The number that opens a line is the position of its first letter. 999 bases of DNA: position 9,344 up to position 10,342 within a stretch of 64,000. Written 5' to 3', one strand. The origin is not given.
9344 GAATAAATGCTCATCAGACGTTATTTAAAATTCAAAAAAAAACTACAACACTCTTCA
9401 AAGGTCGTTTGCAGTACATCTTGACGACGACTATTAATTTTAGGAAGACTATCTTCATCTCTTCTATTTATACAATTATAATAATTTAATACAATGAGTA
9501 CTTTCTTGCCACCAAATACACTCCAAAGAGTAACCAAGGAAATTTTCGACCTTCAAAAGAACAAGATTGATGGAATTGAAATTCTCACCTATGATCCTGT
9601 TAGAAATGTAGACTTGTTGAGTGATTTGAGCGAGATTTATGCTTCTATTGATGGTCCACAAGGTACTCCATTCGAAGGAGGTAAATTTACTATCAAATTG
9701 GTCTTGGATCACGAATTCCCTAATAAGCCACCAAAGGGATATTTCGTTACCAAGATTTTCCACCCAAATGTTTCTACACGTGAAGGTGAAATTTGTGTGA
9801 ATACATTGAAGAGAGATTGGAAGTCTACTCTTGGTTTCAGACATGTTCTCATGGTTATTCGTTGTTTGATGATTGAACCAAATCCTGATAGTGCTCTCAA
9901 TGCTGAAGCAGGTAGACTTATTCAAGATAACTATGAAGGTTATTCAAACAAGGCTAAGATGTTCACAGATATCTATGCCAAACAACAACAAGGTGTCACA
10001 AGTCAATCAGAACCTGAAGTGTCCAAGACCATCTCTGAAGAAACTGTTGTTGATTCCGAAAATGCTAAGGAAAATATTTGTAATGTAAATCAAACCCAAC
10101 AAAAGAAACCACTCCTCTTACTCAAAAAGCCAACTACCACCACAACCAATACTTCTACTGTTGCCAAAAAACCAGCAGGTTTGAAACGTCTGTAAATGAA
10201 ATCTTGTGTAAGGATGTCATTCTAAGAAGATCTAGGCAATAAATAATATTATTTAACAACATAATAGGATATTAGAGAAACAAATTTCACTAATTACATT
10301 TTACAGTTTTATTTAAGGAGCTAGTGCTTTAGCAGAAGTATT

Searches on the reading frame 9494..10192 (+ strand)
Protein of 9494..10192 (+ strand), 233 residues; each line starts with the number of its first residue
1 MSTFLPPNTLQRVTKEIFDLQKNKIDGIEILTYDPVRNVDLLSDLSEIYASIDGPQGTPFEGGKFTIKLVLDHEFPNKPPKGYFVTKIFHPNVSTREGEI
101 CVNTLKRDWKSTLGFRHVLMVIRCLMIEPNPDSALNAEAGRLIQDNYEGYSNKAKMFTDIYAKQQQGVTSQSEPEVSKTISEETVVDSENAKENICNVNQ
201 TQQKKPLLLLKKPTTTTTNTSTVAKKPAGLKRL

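Call 10: find_encoding_contigs(protein=window:9494-10192:+, flank=3000, max_places=4)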
Protein window:9494-10192:+ (233 aa): 1 contig read that carries it; 1 place shown.
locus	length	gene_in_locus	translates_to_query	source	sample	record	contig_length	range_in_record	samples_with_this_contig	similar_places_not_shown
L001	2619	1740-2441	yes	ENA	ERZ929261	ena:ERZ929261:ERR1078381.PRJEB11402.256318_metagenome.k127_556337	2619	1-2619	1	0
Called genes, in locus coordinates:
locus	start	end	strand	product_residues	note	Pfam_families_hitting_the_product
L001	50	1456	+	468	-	PF15024:Glyco_transf_18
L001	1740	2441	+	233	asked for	PF00179:UQ_con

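Call 42: find_homologous_proteins(query=window:9494-10192:+, max_evalue=1e-20)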
Query window:9494-10192:+ (233 aa): 1188 proteins with E <= 1e-20 among 1418 candidates; the best 120 are listed.
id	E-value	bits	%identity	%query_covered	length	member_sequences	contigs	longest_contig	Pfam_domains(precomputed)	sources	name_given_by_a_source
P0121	2.0e-151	520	100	100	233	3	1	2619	PF00179.32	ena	-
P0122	2.3e-108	379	77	87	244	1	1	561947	PF00179.32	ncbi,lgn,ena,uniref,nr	ncbi:hypothetical protein FDP41_013061 [Naegleria fowleri]|uniref:E2 ubiquitin-conjugating enzyme n=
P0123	6.7e-108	377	75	90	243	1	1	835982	PF00179.32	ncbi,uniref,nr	ncbi:hypothetical protein C9374_009824 [Naegleria lovaniensis]|uniref:E2 ubiquitin-conjugating enzym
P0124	2.1e-106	372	76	100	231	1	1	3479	PF00179.32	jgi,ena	-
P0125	4.7e-93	329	66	100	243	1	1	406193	PF00179.32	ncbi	ncbi:hypothetical protein ABK040_014720 [Willaertia magna]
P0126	5.2e-73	263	61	97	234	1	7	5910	PF00179.32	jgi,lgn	jgi:ubiquitin-protein ligase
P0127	6.0e-70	253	57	100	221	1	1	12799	PF00179.32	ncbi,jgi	jgi:ubiquitin-conjugating enzyme E2 S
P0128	7.1e-70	253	61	88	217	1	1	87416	PF00179.32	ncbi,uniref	ncbi:ubiquitin conjugating enzyme E2 [Acrasis kona]|uniref:E2 ubiquitin-conjugating enzyme n=1 Tax=A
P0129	2.0e-64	235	60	85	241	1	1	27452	PF00179.32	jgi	jgi:ubiquitin-conjugating enzyme E2 S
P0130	5.6e-64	234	58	85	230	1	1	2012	PF00179.32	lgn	-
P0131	6.1e-64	234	70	69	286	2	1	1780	PF00179.32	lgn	-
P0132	9.6e-63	230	68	69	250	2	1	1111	PF00179.32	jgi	-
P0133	1.3e-55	206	55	73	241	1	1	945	PF00179.32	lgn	-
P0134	1.4e-53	200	56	66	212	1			PF00179.32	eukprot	eukprot:TRINITY_DN16115_c0_g1_i1.p1 TRINITY_DN16115_c0_g1~~TRINITY_DN16115_c0_g1_i1.p1 ORF type:comp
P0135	7.7e-52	194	56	68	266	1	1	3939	PF00179.32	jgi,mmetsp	mmetsp:Transcript_10135/g.37724 ORF Transcript_10135/g.37724 Transcript_10135/m.37724 type:complete 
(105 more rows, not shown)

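Call 43: find_encoding_contigs(protein=P0122, flank=10000, max_places=1)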
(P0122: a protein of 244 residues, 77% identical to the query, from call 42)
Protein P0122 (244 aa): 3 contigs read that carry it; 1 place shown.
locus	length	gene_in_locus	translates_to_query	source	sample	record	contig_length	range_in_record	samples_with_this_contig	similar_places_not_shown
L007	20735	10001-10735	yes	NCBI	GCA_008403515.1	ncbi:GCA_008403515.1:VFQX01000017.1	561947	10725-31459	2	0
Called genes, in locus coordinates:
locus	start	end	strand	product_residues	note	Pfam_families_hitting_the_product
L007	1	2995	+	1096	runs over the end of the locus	-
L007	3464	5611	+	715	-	PF02906:Fe_hyd_lg_C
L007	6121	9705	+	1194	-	-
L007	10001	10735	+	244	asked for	PF00179:UQ_con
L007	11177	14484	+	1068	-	-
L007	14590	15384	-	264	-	-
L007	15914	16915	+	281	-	-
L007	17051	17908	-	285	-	PF13532:2OG-FeII_Oxy_2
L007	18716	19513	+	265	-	-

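Call 44: find_encoding_contigs(protein=P0123, flank=10000, max_places=1)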
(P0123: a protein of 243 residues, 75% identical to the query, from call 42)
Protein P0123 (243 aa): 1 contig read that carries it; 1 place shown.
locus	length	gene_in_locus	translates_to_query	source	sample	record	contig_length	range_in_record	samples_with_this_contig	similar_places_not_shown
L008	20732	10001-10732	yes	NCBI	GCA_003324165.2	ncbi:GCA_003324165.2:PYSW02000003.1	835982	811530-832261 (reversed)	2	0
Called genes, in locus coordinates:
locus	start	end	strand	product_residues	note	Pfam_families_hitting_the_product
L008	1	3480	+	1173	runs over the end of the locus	-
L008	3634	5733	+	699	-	PF02906:Fe_hyd_lg_C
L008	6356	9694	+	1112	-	-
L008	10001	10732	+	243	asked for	PF00179:UQ_con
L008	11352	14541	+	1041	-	-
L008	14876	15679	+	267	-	-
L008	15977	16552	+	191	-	PF13475:DUF4116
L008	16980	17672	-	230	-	PF12323:HTH_OrfB_IS605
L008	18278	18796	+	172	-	-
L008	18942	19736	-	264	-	-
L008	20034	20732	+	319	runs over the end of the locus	-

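Call 45: find_encoding_contigs(protein=P0125, flank=10000, max_places=1)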
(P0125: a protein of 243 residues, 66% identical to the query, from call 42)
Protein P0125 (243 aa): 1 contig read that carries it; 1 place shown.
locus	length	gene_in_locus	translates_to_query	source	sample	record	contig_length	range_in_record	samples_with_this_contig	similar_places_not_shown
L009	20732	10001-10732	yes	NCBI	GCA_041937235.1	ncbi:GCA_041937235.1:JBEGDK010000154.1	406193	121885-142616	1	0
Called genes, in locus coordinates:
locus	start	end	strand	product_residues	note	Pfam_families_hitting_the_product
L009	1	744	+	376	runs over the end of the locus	PF00025:Arf, PF00071:Ras, PF01926:MMR_HSR1 (weak), PF04670:Gtr1_RagA (weak), PF08477:Roc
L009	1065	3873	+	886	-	PF00069:Pkinase, PF07714:PK_Tyr_Ser-Thr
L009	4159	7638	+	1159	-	-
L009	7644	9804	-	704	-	PF00149:Metallophos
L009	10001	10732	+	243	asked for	PF00179:UQ_con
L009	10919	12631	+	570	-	PF02906:Fe_hyd_lg_C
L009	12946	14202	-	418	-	PF00168:C2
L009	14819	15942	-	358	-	PF07470:Glyco_hydro_88 (faint), PF07944:Beta-AFase-like_GH127_cat (faint), PF03663:Glyco_hydro_76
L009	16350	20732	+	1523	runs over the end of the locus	PF00307:CH, PF00630:Filamin, PF09134:Invasin_D3 (faint), PF13115:YtkA (faint), PF23616:Ig_GEX2_N (faint), PF00630:Filamin, PF00616:RasGAP, PF03836:IQGAP_helical, +1 more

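Call 53: find_related_loci(query=A2, collection=metagenome_contigs, flank=3000)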
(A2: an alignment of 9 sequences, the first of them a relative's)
Query A2 (233 aa) in metagenome_contigs; peptide patterns used: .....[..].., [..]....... (x = any residue, [..] = any of these).
600 stretches matched a pattern (row limit reached: there are more); 375 encode a relative of the query (tblastn E <= 1e-3); the best 80 are kept; 80 distinct loci.
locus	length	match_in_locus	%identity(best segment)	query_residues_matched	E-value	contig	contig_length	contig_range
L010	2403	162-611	53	5-163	6e-57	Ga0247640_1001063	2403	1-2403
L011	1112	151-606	53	5-165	1e-59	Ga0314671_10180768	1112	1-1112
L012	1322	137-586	55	5-163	2e-58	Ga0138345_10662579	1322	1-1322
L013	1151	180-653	49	5-171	2e-58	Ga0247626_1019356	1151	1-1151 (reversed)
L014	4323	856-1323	50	5-167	4e-55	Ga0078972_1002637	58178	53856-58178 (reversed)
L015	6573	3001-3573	45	5-204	9e-55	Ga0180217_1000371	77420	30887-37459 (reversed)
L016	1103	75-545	51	5-170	3e-58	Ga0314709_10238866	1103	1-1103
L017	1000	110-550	53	7-162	1e-58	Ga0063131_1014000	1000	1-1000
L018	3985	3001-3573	45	5-204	8e-55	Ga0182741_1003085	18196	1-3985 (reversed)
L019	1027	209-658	51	5-163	3e-58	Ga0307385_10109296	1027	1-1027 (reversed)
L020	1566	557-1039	49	5-174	1e-56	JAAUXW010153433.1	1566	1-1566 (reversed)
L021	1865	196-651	51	7-167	1e-55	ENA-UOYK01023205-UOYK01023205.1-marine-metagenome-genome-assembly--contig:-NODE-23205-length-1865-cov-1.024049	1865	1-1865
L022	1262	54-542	49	2-170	5e-57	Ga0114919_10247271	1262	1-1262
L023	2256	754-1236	48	5-174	2e-54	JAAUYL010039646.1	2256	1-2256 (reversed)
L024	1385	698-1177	51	5-174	4e-56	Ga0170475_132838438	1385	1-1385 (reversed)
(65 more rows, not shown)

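Call 56: find_encoding_contigs(protein=P0124, flank=5000, max_places=1)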
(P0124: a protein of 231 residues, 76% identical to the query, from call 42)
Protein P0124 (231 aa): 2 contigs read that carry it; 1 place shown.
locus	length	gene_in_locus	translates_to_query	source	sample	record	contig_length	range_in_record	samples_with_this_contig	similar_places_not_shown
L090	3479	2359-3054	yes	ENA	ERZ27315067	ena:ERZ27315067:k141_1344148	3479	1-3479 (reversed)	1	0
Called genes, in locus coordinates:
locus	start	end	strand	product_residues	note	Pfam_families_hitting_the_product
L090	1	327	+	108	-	?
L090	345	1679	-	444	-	-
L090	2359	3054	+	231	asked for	PF00179:UQ_con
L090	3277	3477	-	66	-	?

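Call 57: find_encoding_contigs(protein=P0128, flank=10000, max_places=1)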
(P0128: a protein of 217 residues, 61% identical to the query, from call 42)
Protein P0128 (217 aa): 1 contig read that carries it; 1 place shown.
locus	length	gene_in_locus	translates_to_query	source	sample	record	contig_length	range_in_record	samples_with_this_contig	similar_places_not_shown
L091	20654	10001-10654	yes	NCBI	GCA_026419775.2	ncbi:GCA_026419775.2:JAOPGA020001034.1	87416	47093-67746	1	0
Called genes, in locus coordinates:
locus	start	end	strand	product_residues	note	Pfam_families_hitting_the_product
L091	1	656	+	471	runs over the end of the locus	PF00069:Pkinase, PF07714:PK_Tyr_Ser-Thr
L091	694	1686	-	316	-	PF03006:HlyIII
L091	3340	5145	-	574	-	-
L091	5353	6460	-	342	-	PF00069:Pkinase, PF07714:PK_Tyr_Ser-Thr, PF01636:APH (weak)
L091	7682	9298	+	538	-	PF12796:Ank_2, PF13857:Ank_5 (faint), PF00023:Ank (faint), PF13606:Ank_3 (faint), PF03372:Exo_endo_phos (weak)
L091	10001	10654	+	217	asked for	PF00179:UQ_con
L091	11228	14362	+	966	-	PF14763:HPS3_C (weak)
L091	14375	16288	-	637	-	PF00501:AMP-binding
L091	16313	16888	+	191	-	-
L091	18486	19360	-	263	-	PF00515:TPR_1 (faint), PF13424:TPR_12 (faint), PF07719:TPR_2 (faint), PF13414:TPR_11 (weak), PF14559:TPR_19 (faint), PF04564:U-box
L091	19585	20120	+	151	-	-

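Call 58: find_encoding_contigs(protein=P0129, flank=10000, max_places=1)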
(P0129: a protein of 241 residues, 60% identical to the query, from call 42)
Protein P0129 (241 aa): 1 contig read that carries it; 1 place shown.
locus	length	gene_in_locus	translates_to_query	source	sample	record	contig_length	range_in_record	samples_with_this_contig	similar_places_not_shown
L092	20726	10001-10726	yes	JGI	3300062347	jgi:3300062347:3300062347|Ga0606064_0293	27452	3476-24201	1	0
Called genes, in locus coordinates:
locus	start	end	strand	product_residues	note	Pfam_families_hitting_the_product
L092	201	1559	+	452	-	PF13513:HEAT_EZ (faint), PF24768:ARM_ARMC5 (faint), PF25598:ARM_PUB (faint), PF02985:HEAT (faint), PF20168:PDS5 (faint), PF23271:HEAT_GCN1 (faint), PF13646:HEAT_2 (weak), PF00514:Arm (weak), +1 more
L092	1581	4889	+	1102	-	PF00651:BTB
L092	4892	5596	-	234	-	PF00656:Peptidase_C14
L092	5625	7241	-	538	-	PF00501:AMP-binding, PF13193:AMP-binding_C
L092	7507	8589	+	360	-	PF00487:FA_desaturase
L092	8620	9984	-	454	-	PF08449:UAA, PF04142:Nuc_sug_transp (faint), PF00892:EamA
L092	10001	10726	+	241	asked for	PF00179:UQ_con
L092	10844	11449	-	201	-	PF08450:SGL, PF25021:TEN_NHL (faint), PF01436:NHL (faint)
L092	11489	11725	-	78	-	-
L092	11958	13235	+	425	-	-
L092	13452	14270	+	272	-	PF00620:RhoGAP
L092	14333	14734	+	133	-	PF00620:RhoGAP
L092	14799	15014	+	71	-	-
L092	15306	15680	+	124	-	PF00650:CRAL_TRIO, PF13716:CRAL_TRIO_2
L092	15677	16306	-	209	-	-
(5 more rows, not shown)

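Call 75: find_encoding_contigs(protein=P0126, flank=5000, max_places=2)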
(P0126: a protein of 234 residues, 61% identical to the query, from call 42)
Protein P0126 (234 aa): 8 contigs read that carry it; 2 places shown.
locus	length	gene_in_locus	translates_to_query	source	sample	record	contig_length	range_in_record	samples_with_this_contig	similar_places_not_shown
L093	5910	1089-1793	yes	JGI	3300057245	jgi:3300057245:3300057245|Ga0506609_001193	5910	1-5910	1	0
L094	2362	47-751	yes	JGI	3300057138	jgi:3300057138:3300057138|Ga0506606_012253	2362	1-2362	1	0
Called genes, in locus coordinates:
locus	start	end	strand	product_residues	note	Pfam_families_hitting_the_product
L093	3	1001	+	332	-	?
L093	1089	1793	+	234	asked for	PF00179:UQ_con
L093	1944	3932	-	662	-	PF25021:TEN_NHL (weak), PF01436:NHL (weak), PF25021:TEN_NHL (weak), PF25024:EGF_TEN, PF07974:EGF_2 (faint), PF23301:EGF_PEAR1L (faint), PF25024:EGF_TEN, PF23106:EGF_Teneurin (weak)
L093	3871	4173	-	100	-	-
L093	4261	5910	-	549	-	?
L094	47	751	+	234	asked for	PF00179:UQ_con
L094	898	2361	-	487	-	?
